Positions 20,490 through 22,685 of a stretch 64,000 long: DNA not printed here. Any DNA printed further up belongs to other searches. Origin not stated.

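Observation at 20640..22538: Single polypeptide fusing an SDR-type NAD-epimerase/dehydratase to a Gfo/Idh/MocA oxidoreductase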

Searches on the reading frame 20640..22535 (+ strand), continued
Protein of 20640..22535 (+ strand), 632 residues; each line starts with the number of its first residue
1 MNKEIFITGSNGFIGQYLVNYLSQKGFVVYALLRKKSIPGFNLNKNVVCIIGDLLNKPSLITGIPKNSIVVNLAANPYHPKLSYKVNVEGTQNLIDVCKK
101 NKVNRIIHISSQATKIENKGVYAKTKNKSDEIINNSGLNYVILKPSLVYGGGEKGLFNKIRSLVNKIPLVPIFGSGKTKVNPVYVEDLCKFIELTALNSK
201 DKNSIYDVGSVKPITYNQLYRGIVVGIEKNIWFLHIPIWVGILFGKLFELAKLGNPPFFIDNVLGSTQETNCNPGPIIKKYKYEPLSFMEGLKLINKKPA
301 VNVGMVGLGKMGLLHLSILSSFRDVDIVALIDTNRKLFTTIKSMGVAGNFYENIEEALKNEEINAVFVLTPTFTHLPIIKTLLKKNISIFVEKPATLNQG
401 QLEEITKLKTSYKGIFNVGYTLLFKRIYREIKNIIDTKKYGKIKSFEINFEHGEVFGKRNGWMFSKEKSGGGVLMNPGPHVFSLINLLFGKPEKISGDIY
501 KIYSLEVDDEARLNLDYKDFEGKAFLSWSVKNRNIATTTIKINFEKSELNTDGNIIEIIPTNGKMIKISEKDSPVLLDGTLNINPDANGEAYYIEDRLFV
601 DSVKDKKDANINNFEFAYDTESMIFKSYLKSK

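Call 42: fold_search(model_id=the predicted structure, library=pdb)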
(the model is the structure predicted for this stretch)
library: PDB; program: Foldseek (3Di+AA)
matches with E <= 10: 1817; with E <= 0.001: 1211
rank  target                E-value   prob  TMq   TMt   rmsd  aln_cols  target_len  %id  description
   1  6nor_E                3.3e-22  1.00  0.44  0.79   6.7       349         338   20  Crystal structure of GenD2 from gentamicin A biosynthesis in complex with NAD (released 2019-05-15)
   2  6nor_A                1.1e-21  1.00  0.44  0.77   6.7       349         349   20  Crystal structure of GenD2 from gentamicin A biosynthesis in complex with NAD (released 2019-05-15)
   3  6nor_B                2.2e-21  1.00  0.44  0.79   6.7       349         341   20  Crystal structure of GenD2 from gentamicin A biosynthesis in complex with NAD (released 2019-05-15)
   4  6nor_C                2.7e-21  1.00  0.44  0.79   6.7       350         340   20  Crystal structure of GenD2 from gentamicin A biosynthesis in complex with NAD (released 2019-05-15)
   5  8tdi_A                3.2e-21  1.00  0.39  0.62  10.4       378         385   16  Structure of P2B11 Glucuronide-3-dehydrogenase (released 2024-06-12)
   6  8tdi_E                5.1e-21  1.00  0.39  0.64  10.2       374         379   16  Structure of P2B11 Glucuronide-3-dehydrogenase (released 2024-06-12)
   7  4fb5_A                6.7e-21  1.00  0.46  0.76   3.9       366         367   16  Crystal structure of a probable oxidoreduxtase protein (released 2012-08-15)
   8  8tdi_I                6.7e-21  1.00  0.40  0.64   9.9       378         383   15  Structure of P2B11 Glucuronide-3-dehydrogenase (released 2024-06-12)
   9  5uhw_A                7.1e-21  1.00  0.45  0.81   3.8       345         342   13  Crystal Structure of an Oxidoreductase from Agrobacterium radiobacter in Complex with NAD+ and Magnesium (released 2017-01-25)
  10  8tdi_D                7.9e-21  1.00  0.40  0.64  10.1       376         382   16  Structure of P2B11 Glucuronide-3-dehydrogenase (released 2024-06-12)
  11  8tdi_H                8.3e-21  1.00  0.39  0.64  10.1       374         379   16  Structure of P2B11 Glucuronide-3-dehydrogenase (released 2024-06-12)
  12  8tdi_B                8.8e-21  1.00  0.45  0.72   3.7       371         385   14  Structure of P2B11 Glucuronide-3-dehydrogenase (released 2024-06-12)
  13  8tdi_G                8.8e-21  1.00  0.40  0.64  10.1       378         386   16  Structure of P2B11 Glucuronide-3-dehydrogenase (released 2024-06-12)
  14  8tdi_L                1.0e-20  1.00  0.46  0.73   3.1       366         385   14  Structure of P2B11 Glucuronide-3-dehydrogenase (released 2024-06-12)
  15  8tdi_C                1.0e-20  1.00  0.45  0.74   3.4       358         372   14  Structure of P2B11 Glucuronide-3-dehydrogenase (released 2024-06-12)
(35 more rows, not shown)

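Call 56: search_protein_representatives(alignment_id=A2)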
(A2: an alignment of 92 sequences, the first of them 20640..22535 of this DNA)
Query: 92 sequences, 631 profile positions. Proteins with E-value up to 0.001 (for the whole library): 221549; up to 1e-10: 68267; up to 1e-30: 3094. The best 150 are listed.
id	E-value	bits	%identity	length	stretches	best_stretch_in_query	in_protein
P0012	4.9e-274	926.8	-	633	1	1-629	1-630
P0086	6.0e-257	870.4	-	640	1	2-628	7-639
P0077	1.0e-230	783.8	-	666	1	3-629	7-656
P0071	8.8e-230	780.7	-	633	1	2-629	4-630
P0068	2.3e-223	759.5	-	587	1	4-591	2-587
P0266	8.3e-213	724.6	-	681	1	3-629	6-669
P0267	1.8e-209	713.5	-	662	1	4-629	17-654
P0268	1.1e-205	701.1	-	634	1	3-629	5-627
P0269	4.9e-201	685.7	-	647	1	3-629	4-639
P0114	3.0e-199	679.8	-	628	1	4-629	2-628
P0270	4.7e-199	679.1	-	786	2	135-629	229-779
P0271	9.1e-195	665.0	-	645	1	2-629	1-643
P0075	1.7e-194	664.1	-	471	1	2-468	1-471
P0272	7.6e-194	662.0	-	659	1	5-629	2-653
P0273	2.4e-191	653.7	-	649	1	3-629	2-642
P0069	3.9e-166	570.4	-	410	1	225-629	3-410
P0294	6.3e-124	431.0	-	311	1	4-313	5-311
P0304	1.1e-107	377.4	-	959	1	6-628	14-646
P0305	4.4e-107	375.3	-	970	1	2-628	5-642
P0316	5.6e-90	318.8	-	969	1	4-629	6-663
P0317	1.3e-88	314.3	-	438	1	3-302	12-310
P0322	2.2e-86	307.0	-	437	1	2-296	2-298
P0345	6.9e-81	288.8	-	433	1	2-298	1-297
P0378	8.5e-76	272.0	-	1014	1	2-299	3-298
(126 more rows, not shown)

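Call 60: search_protein_families(library=pfam, proteins=[P0317, P0322, P0345, P0378, P0304, P0316, P0294, P0270], max_evalue=0.01)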
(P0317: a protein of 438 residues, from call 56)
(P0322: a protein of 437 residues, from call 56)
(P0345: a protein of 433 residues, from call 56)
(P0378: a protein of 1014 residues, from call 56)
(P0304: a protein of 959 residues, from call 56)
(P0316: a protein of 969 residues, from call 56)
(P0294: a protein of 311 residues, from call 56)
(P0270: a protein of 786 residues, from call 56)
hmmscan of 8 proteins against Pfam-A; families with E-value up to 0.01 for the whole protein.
P0317 (438 aa): 9 families
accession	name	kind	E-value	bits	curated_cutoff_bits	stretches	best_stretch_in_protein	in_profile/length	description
PF01370.27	Epimerase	-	6.8e-24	85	20.9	1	14-217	1-240/240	NAD dependent epimerase/dehydratase family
PF13460.12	NAD_binding_10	-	4.7e-20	72.7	27.2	1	18-163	1-152/184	NAD(P)H-binding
PF01073.25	3Beta_HSD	-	6.1e-20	71.8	22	1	15-123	1-119/280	3-beta hydroxysteroid dehydrogenase/isomerase family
PF02719.21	Polysacc_synt_2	-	2.2e-13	50.5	20.2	1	14-144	1-151/293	Polysaccharide biosynthesis protein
PF05368.20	NmrA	-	6.5e-12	46.1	27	1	11-148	2-135/298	NmrA-like family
PF07993.18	NAD_binding_4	-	5.7e-11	42.5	20.1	1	16-122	1-138/258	Male sterility protein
PF16363.11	GDP_Man_Dehyd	-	1.2e-10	41.9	27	1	15-120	1-129/332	GDP-mannose 4,6 dehydratase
PF04321.23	RmlD_sub_bind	-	7.7e-10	38.7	27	1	13-171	2-165/287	RmlD substrate binding domain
PF00106.31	adh_short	-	3.4e-05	23.9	26.6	1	14-132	3-150/195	short chain dehydrogenase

P0322 (437 aa): 10 families
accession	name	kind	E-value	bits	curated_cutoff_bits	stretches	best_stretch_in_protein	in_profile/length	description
PF01370.27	Epimerase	-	1.3e-30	107.1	20.9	1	5-211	1-240/240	NAD dependent epimerase/dehydratase family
PF13460.12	NAD_binding_10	-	3.3e-21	76.4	27.2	1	9-153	1-150/184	NAD(P)H-binding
PF01073.25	3Beta_HSD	-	2.1e-16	60.2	22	1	6-117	1-122/280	3-beta hydroxysteroid dehydrogenase/isomerase family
PF07993.18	NAD_binding_4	-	7.4e-14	51.9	20.1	2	62-120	84-146/258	Male sterility protein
PF04321.23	RmlD_sub_bind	-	1.5e-13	50.9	27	1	4-231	2-233/287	RmlD substrate binding domain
PF16363.11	GDP_Man_Dehyd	-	3.8e-12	46.7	27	1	6-114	1-132/332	GDP-mannose 4,6 dehydratase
PF05368.20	NmrA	-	9.5e-11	42.3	27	1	3-130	3-131/298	NmrA-like family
PF02719.21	Polysacc_synt_2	-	5.3e-10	39.4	20.2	1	5-229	1-247/293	Polysaccharide biosynthesis protein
PF08659.16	KR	-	0.0001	22.7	22.6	1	5-121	3-146/180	KR domain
PF00106.31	adh_short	-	0.00041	20.3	26.6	1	5-96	3-117/195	short chain dehydrogenase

P0345 (433 aa): 8 families
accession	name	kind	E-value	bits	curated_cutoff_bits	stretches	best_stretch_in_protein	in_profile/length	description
PF01370.27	Epimerase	-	6.8e-22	78.5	20.9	1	4-208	1-240/240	NAD dependent epimerase/dehydratase family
PF13460.12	NAD_binding_10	-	2e-19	70.6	27.2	1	8-151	1-150/184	NAD(P)H-binding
PF01073.25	3Beta_HSD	-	1.6e-16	60.7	22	1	6-119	2-125/280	3-beta hydroxysteroid dehydrogenase/isomerase family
PF04321.23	RmlD_sub_bind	-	1.3e-14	54.5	27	1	3-170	2-174/287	RmlD substrate binding domain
PF02719.21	Polysacc_synt_2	-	2.2e-12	47.2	20.2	1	4-138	1-155/293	Polysaccharide biosynthesis protein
PF07993.18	NAD_binding_4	-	2.3e-10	40.5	20.1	2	59-114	82-140/258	Male sterility protein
PF05368.20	NmrA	-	2.4e-08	34.3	27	1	2-138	3-140/298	NmrA-like family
PF16363.11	GDP_Man_Dehyd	-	1.8e-07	31.4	27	1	5-113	1-132/332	GDP-mannose 4,6 dehydratase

P0378 (1014 aa): 14 families
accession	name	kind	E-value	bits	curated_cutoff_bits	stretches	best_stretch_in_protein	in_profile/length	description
PF01370.27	Epimerase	-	2.3e-25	89.8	20.9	1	6-209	1-240/240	NAD dependent epimerase/dehydratase family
PF13460.12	NAD_binding_10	-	1.3e-24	87.5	27.2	1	10-198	1-183/184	NAD(P)H-binding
PF05368.20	NmrA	-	4.1e-20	73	27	1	3-240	2-247/298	NmrA-like family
PF01073.25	3Beta_HSD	-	2.2e-18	66.7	22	1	7-197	1-230/280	3-beta hydroxysteroid dehydrogenase/isomerase family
PF07993.18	NAD_binding_4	-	2.5e-12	47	20.1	1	8-119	1-144/258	Male sterility protein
PF02719.21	Polysacc_synt_2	-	1.3e-10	41.4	20.2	1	6-135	1-150/293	Polysaccharide biosynthesis protein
PF16363.11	GDP_Man_Dehyd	-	9.6e-10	38.9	27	1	7-115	1-132/332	GDP-mannose 4,6 dehydratase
PF04321.23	RmlD_sub_bind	-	1.6e-09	37.7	27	1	5-218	2-222/287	RmlD substrate binding domain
PF07992.20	Pyr_redox_2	-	1.8e-05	24.7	26.1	1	464-494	2-33/291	Pyridine nucleotide-disulphide oxidoreductase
PF00890.30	FAD_binding_2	-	0.0002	21.2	20.4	1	464-495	1-32/414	FAD binding domain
PF01494.25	FAD_binding_3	-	0.0016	18.2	22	1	463-492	2-31/349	FAD binding domain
PF05199.19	GMC_oxred_C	-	0.0017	19.4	24.6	1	864-980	1-139/139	GMC oxidoreductase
PF00106.31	adh_short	-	0.0033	17.4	26.6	1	5-70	2-73/195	short chain dehydrogenase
PF12831.13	FAD_oxidored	-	0.0064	16.3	27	0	464-492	1-29/416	FAD dependent oxidoreductase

P0304 (959 aa): 11 families
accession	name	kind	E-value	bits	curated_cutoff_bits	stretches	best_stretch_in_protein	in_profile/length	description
PF01370.27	Epimerase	-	3e-22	79.6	20.9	1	13-203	1-224/240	NAD dependent epimerase/dehydratase family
PF07993.18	NAD_binding_4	-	6.4e-15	55.4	20.1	2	69-121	85-139/258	Male sterility protein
PF01408.29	GFO_IDH_MocA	-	7e-15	56.2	24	1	319-432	1-114/120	Oxidoreductase family, NAD-binding Rossmann fold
PF04321.23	RmlD_sub_bind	-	4.6e-12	46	27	1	14-232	4-227/287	RmlD substrate binding domain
PF22725.1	GFO_IDH_MocA_C3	-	5.4e-12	46.2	27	1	453-569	7-123/124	GFO/IDH/MocA C-terminal domain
PF01073.25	3Beta_HSD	-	2.3e-11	43.7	22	1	14-200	1-225/280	3-beta hydroxysteroid dehydrogenase/isomerase family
PF13460.12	NAD_binding_10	-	1.1e-09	38.9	27.2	1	17-160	1-150/184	NAD(P)H-binding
PF02719.21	Polysacc_synt_2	-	5.5e-08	32.8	20.2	1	69-144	72-153/293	Polysaccharide biosynthesis protein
PF16363.11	GDP_Man_Dehyd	-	4.4e-07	30.1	27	1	14-43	1-30/332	GDP-mannose 4,6 dehydratase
PF05368.20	NmrA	-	4.6e-05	23.6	27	1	14-117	6-106/298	NmrA-like family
PF02894.22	GFO_IDH_MocA_C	-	0.0016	18.7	22.9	1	454-537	4-91/218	Oxidoreductase family, C-terminal alpha/beta domain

P0316 (969 aa): 10 families
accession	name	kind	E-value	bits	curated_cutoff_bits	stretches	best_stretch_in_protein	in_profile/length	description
PF01370.27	Epimerase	-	9.2e-22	78.1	20.9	1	7-222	1-239/240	NAD dependent epimerase/dehydratase family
PF22725.1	GFO_IDH_MocA_C3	-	6.9e-19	68.5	27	1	464-583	2-123/124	GFO/IDH/MocA C-terminal domain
PF01408.29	GFO_IDH_MocA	-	1.9e-14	54.8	24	1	337-439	2-104/120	Oxidoreductase family, NAD-binding Rossmann fold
PF04321.23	RmlD_sub_bind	-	1.1e-09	38.3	27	1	7-180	3-170/287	RmlD substrate binding domain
PF02894.22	GFO_IDH_MocA_C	-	7.7e-09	36.1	22.9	1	470-669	4-217/218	Oxidoreductase family, C-terminal alpha/beta domain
PF01073.25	3Beta_HSD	-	3.6e-08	33.2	22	1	8-206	1-226/280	3-beta hydroxysteroid dehydrogenase/isomerase family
PF13460.12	NAD_binding_10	-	1.9e-05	25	27.2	1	11-122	1-107/184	NAD(P)H-binding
PF07993.18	NAD_binding_4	-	3.5e-05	23.5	20.1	0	71-115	93-138/258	Male sterility protein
PF02719.21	Polysacc_synt_2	-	0.00029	20.6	20.2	0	85-142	100-156/293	Polysaccharide biosynthesis protein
PF05368.20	NmrA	-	0.0026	17.8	27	1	6-37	4-35/298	NmrA-like family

P0294 (311 aa): 8 families
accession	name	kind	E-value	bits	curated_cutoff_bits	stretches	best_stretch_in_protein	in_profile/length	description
PF01370.27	Epimerase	-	1.3e-22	80.8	20.9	1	6-208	1-239/240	NAD dependent epimerase/dehydratase family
PF01073.25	3Beta_HSD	-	3.8e-16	59.4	22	1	8-111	2-116/280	3-beta hydroxysteroid dehydrogenase/isomerase family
PF13460.12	NAD_binding_10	-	2.1e-15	57.5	27.2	1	10-150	1-148/184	NAD(P)H-binding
PF16363.11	GDP_Man_Dehyd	-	6.4e-15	55.9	27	1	8-113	2-131/332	GDP-mannose 4,6 dehydratase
PF07993.18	NAD_binding_4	-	9.1e-13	48.4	20.1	1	117-161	172-220/258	Male sterility protein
PF04321.23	RmlD_sub_bind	-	1.5e-11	44.4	27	1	6-215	3-219/287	RmlD substrate binding domain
PF05368.20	NmrA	-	4.5e-09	36.7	27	1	5-201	4-208/298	NmrA-like family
PF02719.21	Polysacc_synt_2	-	1.9e-07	31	20.2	1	6-136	1-152/293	Polysaccharide biosynthesis protein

P0270 (786 aa): 13 families
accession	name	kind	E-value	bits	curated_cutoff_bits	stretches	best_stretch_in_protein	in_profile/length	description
PF01370.27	Epimerase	-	2.7e-20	73.3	20.9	1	3-111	1-117/240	NAD dependent epimerase/dehydratase family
PF22725.1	GFO_IDH_MocA_C3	-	3e-18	66.4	27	1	585-704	3-123/124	GFO/IDH/MocA C-terminal domain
PF01408.29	GFO_IDH_MocA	-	8.9e-17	62.3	24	1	457-575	1-120/120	Oxidoreductase family, NAD-binding Rossmann fold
PF13460.12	NAD_binding_10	-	2.4e-15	57.3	27.2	1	7-116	1-105/184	NAD(P)H-binding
PF01073.25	3Beta_HSD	-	8.3e-14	51.7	22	1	5-111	2-118/280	3-beta hydroxysteroid dehydrogenase/isomerase family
PF02894.22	GFO_IDH_MocA_C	-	1.7e-13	51.3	22.9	1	590-786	4-218/218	Oxidoreductase family, C-terminal alpha/beta domain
PF07993.18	NAD_binding_4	-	4.7e-11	42.8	20.1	1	57-118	81-146/258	Male sterility protein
PF16363.11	GDP_Man_Dehyd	-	2.7e-09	37.4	27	1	5-110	2-130/332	GDP-mannose 4,6 dehydratase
PF02719.21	Polysacc_synt_2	-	1.2e-08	34.9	20.2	1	3-137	1-155/293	Polysaccharide biosynthesis protein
PF04321.23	RmlD_sub_bind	-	2.1e-07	30.8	27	1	1-109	1-101/287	RmlD substrate binding domain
PF05368.20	NmrA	-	4.5e-05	23.6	27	1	2-108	4-106/298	NmrA-like family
PF01118.30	Semialdhyde_dh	-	0.0024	18.7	26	0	2-103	1-104/121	Semialdehyde dehydrogenase, NAD binding domain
PF01113.26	DapB_N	-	0.0086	16.6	25.6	0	458-565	2-114/124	Dihydrodipicolinate reductase, N-terminus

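Call 61: find_encoding_contigs(protein=P0317, flank=7000, max_places=2)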
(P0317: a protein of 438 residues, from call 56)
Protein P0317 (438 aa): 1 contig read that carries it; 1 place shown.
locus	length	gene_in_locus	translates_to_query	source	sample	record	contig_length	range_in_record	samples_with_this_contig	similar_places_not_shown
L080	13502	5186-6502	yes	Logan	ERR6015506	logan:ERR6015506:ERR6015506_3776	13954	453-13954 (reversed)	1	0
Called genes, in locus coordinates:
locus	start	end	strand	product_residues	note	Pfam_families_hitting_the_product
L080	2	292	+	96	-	?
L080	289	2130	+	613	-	PF00535:Glycos_transf_2, PF10111:Glyco_tranf_2_2, PF13506:Glyco_transf_21 (faint), PF13641:Glyco_tranf_2_3, PF13632:Glyco_trans_2_3, PF08241:Methyltransf_11 (weak)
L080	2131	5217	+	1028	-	PF00535:Glycos_transf_2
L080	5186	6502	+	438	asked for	PF01370:Epimerase, PF02719:Polysacc_synt_2, PF04321:RmlD_sub_bind, PF05368:NmrA, PF01073:3Beta_HSD, PF07993:NAD_binding_4 (weak), PF13460:NAD_binding_10, PF16363:GDP_Man_Dehyd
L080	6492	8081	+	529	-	PF01266:DAO (faint), PF07992:Pyr_redox_2 (faint)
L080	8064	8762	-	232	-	PF00535:Glycos_transf_2, PF13641:Glyco_tranf_2_3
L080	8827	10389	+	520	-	PF13231:PMT_2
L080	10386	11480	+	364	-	PF01041:DegT_DnrJ_EryC1, PF00155:Aminotran_1_2, PF00266:Aminotran_5 (weak), PF01212:Beta_elim_lyase (weak)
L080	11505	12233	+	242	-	PF00535:Glycos_transf_2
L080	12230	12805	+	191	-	PF13420:Acetyltransf_4 (faint), PF00583:Acetyltransf_1, PF13508:Acetyltransf_7, PF08445:FR47 (weak), PF13673:Acetyltransf_10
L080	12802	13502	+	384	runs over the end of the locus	?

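Call 62: find_encoding_contigs(protein=P0322, flank=7000, max_places=1)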
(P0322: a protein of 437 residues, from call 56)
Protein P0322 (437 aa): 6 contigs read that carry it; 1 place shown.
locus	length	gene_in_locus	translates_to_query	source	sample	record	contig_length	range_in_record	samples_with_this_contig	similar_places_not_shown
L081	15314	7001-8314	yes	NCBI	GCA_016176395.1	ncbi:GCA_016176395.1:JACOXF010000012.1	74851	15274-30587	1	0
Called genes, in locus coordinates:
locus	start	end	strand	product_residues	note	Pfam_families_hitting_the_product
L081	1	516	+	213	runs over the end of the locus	PF09851:SHOCT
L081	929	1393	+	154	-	-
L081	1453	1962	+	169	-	-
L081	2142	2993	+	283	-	PF00413:Peptidase_M10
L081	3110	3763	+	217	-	PF01520:Amidase_3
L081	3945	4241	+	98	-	PF12840:HTH_20, PF13412:HTH_24 (weak), PF01022:HTH_5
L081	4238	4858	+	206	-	PF02589:LUD_dom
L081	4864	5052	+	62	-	-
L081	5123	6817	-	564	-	-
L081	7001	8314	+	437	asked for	PF01073:3Beta_HSD, PF01370:Epimerase, PF02719:Polysacc_synt_2, PF04321:RmlD_sub_bind, PF05368:NmrA, PF07993:NAD_binding_4 (faint), PF13460:NAD_binding_10, PF16363:GDP_Man_Dehyd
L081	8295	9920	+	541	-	PF00890:FAD_binding_2 (faint), PF01266:DAO (weak), PF07992:Pyr_redox_2 (faint)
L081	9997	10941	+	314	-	PF00491:Arginase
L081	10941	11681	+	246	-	-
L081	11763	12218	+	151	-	PF13473:Cupredoxin_1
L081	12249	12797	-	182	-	PF04893:Yip1 (weak)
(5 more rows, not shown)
